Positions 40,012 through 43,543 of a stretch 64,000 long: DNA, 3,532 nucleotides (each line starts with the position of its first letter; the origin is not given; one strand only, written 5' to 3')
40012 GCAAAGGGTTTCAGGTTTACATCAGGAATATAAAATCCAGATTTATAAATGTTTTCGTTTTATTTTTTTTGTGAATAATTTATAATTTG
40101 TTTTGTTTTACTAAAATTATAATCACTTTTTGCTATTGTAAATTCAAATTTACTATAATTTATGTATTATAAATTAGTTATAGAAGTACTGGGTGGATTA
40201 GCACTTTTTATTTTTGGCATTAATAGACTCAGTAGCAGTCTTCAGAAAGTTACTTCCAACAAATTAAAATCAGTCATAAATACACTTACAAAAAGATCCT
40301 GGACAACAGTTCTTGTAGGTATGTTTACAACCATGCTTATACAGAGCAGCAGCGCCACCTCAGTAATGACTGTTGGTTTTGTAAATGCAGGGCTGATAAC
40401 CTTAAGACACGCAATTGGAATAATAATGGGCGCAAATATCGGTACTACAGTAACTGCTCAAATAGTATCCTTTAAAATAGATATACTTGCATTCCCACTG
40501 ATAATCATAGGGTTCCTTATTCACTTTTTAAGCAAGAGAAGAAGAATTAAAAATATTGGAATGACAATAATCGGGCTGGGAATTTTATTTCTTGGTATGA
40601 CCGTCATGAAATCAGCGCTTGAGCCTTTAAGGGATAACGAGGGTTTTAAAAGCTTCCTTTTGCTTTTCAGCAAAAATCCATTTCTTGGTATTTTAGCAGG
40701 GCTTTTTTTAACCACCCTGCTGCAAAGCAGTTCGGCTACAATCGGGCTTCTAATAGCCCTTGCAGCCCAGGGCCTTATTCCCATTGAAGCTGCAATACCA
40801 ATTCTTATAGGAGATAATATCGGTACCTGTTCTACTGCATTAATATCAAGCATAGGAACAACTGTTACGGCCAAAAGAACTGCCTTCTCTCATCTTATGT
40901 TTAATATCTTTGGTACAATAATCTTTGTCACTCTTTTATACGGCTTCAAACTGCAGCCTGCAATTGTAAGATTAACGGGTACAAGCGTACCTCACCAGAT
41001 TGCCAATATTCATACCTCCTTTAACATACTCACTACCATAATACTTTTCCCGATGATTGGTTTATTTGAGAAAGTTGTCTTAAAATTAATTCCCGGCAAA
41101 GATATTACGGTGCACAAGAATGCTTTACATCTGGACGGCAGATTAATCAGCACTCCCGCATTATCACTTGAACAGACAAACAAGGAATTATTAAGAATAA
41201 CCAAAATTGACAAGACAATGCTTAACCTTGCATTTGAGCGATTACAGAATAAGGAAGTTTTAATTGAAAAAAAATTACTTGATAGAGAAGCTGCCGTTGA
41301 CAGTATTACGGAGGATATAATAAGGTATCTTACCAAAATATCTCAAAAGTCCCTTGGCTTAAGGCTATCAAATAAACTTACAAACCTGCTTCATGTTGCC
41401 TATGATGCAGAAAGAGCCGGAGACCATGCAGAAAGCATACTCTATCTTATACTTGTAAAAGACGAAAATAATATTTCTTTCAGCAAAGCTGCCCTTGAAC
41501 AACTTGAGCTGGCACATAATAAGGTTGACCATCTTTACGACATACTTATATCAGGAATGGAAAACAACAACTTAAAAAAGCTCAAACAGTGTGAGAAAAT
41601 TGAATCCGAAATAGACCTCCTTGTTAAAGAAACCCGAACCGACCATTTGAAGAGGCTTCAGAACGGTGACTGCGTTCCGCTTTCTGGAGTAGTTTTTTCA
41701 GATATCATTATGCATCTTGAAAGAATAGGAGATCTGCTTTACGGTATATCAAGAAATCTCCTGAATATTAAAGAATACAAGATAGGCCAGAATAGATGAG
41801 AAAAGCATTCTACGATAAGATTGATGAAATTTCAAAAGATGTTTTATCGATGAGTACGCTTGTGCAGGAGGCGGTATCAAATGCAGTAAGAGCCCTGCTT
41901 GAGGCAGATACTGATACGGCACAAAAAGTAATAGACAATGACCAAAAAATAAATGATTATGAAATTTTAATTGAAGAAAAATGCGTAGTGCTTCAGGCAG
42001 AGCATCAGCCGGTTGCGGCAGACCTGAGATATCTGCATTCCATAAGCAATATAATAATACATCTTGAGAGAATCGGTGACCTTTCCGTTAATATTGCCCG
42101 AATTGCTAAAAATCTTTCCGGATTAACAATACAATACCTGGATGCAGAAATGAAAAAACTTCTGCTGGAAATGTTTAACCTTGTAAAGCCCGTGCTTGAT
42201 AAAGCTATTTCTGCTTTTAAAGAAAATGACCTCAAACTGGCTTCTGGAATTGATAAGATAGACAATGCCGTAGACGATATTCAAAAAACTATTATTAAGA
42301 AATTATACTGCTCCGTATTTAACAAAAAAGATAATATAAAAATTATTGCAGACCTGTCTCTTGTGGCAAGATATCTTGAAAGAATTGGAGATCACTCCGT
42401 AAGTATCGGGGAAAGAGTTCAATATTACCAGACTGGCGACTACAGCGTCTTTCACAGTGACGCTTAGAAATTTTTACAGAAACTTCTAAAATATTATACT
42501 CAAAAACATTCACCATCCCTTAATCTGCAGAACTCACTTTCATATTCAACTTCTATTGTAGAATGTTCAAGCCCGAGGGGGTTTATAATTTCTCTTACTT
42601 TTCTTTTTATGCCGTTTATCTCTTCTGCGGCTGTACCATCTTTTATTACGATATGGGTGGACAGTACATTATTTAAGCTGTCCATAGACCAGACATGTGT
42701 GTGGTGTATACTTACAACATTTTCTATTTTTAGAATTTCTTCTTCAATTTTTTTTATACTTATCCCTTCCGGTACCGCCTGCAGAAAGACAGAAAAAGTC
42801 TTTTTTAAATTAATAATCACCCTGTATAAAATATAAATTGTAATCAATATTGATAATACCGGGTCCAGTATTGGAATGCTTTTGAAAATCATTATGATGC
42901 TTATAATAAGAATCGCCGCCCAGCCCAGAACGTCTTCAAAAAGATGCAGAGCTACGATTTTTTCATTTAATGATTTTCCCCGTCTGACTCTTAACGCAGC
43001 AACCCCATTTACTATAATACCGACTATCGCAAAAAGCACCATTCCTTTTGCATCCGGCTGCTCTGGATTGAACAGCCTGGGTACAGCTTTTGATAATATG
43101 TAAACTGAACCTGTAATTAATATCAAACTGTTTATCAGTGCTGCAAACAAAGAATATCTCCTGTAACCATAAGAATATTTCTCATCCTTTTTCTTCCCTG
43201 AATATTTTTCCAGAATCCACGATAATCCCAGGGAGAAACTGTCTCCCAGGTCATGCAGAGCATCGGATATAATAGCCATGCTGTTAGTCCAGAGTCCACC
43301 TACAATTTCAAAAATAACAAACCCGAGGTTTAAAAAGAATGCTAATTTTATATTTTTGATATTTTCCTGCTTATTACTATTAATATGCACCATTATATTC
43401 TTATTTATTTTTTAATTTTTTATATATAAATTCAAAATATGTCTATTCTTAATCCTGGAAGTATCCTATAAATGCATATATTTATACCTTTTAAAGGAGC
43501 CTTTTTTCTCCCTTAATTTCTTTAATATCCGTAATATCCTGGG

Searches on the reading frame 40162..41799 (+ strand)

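Call 40: search_protein_families(library=pfam, proteins=[window:40162-41799:+], max_evalue=0.00001)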
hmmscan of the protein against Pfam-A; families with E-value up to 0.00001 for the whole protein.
window:40162-41799:+ (545 aa): 2 families
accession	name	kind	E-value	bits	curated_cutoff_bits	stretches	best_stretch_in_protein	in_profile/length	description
PF02690.20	Na_Pi_cotrans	-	8.1e-63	211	29.1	2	15-150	1-136/137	Na+/Pi-cotransporter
PF01895.24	PhoU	-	6.7e-17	62.1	23.5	2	344-427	2-86/89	PhoU domain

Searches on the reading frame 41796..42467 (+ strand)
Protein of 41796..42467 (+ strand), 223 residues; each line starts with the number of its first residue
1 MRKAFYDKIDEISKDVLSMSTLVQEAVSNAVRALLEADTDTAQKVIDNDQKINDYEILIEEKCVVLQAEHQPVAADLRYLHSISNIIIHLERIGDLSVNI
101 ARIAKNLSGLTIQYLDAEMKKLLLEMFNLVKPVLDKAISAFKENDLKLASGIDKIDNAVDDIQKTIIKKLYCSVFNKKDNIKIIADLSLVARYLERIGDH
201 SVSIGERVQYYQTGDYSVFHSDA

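Call 40: search_protein_families(library=pfam, proteins=[window:41796-42467:+], max_evalue=0.00001)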
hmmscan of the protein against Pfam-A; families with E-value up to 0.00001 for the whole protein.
window:41796-42467:+ (223 aa): 1 family
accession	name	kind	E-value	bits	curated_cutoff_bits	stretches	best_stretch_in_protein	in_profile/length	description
PF01895.24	PhoU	-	7.7e-43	145.2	23.5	2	17-103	2-88/89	PhoU domain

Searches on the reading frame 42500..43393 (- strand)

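Call 40: search_protein_families(library=pfam, proteins=[window:42500-43393:-], max_evalue=0.00001)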
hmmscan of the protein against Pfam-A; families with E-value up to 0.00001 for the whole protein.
window:42500-43393:- (297 aa): 2 families
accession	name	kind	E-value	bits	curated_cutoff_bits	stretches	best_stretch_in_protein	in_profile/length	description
PF01545.26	Cation_efflux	-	1.5e-42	146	26.6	1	16-203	2-197/198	Cation efflux family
PF16916.11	ZT_dimer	-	6e-06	26.6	26.7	0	208-283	1-76/78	Dimerisation domain of Zinc Transporter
